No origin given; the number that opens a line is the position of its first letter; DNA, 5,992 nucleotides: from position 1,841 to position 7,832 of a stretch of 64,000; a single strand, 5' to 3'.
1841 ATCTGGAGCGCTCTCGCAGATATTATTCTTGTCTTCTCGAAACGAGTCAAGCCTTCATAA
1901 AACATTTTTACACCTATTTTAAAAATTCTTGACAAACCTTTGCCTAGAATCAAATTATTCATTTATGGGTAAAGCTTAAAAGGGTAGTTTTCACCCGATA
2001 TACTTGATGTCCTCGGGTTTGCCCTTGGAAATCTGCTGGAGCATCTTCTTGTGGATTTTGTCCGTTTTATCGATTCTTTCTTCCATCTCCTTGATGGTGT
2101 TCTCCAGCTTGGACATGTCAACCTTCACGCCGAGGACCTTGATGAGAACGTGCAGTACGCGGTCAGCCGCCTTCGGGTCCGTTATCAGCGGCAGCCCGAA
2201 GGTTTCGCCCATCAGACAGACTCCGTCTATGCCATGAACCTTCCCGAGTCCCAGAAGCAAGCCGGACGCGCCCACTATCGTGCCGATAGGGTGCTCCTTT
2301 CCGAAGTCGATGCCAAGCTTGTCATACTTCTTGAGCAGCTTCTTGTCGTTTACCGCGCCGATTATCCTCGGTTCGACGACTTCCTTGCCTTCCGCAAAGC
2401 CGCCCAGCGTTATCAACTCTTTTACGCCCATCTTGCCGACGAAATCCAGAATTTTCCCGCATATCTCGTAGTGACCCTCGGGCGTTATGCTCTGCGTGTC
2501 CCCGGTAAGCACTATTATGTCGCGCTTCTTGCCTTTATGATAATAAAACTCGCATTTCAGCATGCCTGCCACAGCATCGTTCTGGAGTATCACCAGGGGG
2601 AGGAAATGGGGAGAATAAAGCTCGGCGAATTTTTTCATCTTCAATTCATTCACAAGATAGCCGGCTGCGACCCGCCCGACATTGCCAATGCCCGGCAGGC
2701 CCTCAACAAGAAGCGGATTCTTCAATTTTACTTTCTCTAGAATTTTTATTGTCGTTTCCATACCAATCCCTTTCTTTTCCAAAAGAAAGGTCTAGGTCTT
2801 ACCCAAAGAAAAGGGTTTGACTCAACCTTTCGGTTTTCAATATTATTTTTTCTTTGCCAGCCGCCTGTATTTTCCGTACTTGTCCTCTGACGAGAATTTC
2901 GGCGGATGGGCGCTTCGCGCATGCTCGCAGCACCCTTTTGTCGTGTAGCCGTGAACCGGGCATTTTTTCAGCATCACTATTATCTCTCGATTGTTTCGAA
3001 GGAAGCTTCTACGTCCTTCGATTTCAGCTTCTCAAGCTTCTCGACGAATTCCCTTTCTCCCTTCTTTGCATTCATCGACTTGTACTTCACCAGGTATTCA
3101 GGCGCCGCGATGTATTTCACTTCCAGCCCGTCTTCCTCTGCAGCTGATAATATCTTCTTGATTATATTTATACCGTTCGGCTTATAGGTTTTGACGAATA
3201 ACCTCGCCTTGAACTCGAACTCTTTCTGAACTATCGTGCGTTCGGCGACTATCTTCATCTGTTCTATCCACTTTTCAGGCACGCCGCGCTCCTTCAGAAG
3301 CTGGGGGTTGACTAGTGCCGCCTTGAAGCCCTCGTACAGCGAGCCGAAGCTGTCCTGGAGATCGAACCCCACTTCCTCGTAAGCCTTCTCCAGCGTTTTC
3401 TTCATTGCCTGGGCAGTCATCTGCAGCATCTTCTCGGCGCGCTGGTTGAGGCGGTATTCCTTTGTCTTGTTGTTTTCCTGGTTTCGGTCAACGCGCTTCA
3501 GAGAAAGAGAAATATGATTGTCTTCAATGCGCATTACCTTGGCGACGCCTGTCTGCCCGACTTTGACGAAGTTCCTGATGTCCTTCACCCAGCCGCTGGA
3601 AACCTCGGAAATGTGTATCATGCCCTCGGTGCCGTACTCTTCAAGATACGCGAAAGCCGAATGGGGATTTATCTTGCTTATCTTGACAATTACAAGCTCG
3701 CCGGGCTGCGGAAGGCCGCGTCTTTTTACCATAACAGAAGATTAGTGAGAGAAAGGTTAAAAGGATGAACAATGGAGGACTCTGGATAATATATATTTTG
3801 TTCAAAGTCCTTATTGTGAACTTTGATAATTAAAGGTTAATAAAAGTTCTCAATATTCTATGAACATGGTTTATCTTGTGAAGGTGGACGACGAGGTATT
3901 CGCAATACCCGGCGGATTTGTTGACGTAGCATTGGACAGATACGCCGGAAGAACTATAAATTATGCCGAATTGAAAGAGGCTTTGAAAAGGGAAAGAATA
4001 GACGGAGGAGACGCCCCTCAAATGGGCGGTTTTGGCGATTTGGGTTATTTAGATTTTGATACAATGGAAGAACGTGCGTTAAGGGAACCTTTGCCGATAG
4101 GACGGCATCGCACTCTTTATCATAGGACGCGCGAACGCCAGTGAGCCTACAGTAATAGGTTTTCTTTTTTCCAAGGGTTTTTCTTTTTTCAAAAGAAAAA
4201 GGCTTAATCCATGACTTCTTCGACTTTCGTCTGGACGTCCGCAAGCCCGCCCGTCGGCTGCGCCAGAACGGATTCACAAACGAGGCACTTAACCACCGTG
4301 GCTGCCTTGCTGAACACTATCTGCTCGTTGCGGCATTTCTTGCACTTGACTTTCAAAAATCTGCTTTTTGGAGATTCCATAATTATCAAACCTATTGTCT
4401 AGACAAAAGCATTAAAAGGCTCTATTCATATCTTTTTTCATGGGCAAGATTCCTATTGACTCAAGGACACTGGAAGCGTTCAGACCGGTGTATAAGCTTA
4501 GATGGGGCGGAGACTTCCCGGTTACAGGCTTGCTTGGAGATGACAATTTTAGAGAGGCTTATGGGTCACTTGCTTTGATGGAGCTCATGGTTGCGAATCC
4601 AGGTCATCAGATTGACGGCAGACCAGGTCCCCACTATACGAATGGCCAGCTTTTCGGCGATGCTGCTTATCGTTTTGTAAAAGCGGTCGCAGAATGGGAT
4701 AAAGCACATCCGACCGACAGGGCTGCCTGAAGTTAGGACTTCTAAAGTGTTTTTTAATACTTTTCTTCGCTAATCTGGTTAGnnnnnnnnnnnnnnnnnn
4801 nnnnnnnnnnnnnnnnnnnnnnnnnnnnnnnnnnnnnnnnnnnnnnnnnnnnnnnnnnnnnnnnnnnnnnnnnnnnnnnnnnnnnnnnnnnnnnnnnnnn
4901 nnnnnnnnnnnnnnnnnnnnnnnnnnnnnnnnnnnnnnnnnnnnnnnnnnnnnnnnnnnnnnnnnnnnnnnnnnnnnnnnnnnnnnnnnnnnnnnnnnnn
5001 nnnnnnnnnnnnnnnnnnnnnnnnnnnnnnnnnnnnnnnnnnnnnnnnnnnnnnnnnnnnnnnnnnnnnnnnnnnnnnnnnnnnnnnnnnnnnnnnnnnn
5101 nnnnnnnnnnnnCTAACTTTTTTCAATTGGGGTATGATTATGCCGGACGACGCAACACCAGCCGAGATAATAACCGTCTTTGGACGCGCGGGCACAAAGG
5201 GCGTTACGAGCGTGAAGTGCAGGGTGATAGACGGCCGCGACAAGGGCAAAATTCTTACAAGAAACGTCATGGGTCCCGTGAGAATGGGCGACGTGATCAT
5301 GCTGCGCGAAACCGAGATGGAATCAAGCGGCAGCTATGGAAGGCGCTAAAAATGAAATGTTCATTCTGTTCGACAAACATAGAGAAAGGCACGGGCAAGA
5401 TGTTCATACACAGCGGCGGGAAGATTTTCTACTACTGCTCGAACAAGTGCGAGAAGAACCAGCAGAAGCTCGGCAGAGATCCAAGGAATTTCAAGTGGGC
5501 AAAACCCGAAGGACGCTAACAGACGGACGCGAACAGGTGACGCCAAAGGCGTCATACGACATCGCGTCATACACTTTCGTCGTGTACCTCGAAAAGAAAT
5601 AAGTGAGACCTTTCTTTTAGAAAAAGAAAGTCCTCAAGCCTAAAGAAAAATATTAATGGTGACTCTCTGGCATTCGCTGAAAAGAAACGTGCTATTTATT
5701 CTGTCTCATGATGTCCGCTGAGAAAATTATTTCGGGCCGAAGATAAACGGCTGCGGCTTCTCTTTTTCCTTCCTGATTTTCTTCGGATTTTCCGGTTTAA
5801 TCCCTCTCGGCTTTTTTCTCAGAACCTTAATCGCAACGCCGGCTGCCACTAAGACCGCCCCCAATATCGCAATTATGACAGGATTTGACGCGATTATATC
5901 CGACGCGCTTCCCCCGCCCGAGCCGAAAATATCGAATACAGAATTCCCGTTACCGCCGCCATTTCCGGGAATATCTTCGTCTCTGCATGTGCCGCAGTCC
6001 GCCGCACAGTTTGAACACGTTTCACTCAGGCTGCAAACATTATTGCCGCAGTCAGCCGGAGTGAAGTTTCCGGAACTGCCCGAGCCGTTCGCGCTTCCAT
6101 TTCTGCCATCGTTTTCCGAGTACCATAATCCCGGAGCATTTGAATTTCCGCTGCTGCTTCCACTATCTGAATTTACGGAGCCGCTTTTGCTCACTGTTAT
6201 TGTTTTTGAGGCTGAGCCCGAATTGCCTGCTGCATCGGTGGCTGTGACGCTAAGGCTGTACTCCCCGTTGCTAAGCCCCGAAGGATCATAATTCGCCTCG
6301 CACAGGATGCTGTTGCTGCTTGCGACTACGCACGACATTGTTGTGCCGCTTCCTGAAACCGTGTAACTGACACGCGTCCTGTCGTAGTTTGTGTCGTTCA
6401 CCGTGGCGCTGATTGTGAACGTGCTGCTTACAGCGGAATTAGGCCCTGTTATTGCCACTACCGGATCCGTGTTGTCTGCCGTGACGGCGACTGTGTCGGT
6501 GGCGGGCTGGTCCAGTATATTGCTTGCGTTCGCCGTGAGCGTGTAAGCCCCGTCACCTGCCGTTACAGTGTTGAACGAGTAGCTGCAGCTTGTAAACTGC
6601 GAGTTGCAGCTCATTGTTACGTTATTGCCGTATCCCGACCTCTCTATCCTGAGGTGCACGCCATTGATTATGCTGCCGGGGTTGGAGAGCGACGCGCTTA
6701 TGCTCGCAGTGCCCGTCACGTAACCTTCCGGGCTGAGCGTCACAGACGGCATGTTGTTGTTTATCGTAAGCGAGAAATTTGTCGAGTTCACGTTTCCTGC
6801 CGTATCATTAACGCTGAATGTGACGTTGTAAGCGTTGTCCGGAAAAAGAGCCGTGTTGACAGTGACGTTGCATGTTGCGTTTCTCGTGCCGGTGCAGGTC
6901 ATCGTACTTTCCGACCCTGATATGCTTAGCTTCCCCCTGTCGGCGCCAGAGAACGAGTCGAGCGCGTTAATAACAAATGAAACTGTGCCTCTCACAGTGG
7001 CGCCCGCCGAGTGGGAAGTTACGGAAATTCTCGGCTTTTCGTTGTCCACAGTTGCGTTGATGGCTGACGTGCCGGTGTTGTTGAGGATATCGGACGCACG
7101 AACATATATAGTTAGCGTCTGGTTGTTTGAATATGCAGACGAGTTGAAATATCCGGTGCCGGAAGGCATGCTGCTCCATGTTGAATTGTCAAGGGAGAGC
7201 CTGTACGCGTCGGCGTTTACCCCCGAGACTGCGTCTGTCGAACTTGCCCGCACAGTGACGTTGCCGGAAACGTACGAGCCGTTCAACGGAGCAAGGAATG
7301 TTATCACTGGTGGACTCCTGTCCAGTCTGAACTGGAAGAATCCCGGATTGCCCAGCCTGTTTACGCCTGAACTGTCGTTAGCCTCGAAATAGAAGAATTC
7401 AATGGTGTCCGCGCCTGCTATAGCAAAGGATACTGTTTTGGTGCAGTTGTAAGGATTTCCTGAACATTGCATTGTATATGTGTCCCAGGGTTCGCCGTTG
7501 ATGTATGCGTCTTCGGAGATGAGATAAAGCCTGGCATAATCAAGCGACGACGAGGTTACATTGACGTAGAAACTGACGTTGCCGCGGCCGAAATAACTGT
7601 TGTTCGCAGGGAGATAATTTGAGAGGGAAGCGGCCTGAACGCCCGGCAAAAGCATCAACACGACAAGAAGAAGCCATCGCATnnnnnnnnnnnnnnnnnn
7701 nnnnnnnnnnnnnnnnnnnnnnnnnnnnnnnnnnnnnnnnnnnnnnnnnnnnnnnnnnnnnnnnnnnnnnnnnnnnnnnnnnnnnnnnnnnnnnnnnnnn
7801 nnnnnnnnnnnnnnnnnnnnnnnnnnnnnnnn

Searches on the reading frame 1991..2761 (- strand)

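Call 75: search_protein_families(library=pfam, proteins=[window:1991-2761:-], max_evalue=0.01)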
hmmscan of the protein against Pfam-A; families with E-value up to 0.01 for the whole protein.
window:1991-2761:- (256 aa): 1 family
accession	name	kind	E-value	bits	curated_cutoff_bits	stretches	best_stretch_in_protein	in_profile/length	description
PF09754.15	PAC2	-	6.4e-53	180.2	25.8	1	18-232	1-213/215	PAC2 family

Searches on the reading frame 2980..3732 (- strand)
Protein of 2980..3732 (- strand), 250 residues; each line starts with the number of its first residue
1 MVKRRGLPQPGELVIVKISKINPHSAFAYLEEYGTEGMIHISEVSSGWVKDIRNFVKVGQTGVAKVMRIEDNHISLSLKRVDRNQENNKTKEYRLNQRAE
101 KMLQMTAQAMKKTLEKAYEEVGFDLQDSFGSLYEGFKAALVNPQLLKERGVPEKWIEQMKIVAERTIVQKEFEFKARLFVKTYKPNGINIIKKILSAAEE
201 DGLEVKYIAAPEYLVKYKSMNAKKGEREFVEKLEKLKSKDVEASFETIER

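Call 75: search_protein_families(library=pfam, proteins=[window:2980-3732:-], max_evalue=0.01)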
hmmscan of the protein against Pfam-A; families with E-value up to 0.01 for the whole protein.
window:2980-3732:- (250 aa): 2 families
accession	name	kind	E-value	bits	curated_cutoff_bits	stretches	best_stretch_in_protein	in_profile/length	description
PF07541.17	EIF_2_alpha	-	8.8e-23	80.9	22.8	1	117-219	1-111/114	Eukaryotic translation initiation factor 2 alpha subunit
PF00575.29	S1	-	1.6e-08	35.2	22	1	8-78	2-73/74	S1 RNA binding domain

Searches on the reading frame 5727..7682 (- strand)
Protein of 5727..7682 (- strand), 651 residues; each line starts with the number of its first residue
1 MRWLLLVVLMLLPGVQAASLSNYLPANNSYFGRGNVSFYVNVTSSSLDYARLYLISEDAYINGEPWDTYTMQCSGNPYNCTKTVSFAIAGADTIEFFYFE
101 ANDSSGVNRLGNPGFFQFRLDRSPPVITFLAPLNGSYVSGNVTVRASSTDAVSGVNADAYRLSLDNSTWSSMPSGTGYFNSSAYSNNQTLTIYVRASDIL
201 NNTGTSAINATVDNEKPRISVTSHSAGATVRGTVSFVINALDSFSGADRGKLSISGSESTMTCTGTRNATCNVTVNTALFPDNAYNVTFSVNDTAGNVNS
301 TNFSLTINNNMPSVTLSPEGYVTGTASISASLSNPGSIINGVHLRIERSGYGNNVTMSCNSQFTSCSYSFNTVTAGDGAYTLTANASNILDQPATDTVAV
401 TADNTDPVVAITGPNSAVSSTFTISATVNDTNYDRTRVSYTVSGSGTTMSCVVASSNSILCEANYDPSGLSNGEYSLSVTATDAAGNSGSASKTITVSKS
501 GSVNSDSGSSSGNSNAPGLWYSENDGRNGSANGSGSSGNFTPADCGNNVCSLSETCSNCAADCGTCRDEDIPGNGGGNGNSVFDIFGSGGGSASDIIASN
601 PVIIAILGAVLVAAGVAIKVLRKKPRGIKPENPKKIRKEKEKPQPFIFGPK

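Call 75: search_protein_families(library=pfam, proteins=[window:5727-7682:-], max_evalue=0.01)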
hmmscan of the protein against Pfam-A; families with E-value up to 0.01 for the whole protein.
window:5727-7682:- (651 aa): 7 families
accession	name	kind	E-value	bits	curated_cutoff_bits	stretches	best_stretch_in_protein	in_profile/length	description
PF17957.7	Big_7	-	2.7e-15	57.2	24.1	3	407-479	1-70/70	Bacterial Ig domain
PF19077.6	Big_13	-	2.2e-09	38.2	27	2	429-497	34-100/102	Bacterial Ig-like domain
PF13750.12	Big_3_3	-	2.7e-08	34.1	27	1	367-494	4-143/157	Bacterial Ig-like domain (group 3)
PF12245.14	Big_3_2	-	7.5e-06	26.6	23.3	1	221-301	18-113/122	Bacterial Ig-like domain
PF24421.1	Ig_J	-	0.00022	21.7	29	0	457-493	60-96/104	Tip attachment protein J, Ig-like domain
PF15418.12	DUF4625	-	0.00065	20.4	27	0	467-497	100-130/131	Domain of unknown function (DUF4625)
PF05345.18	He_PIG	-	0.0063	17.4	24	1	470-498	68-96/96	Putative Ig domain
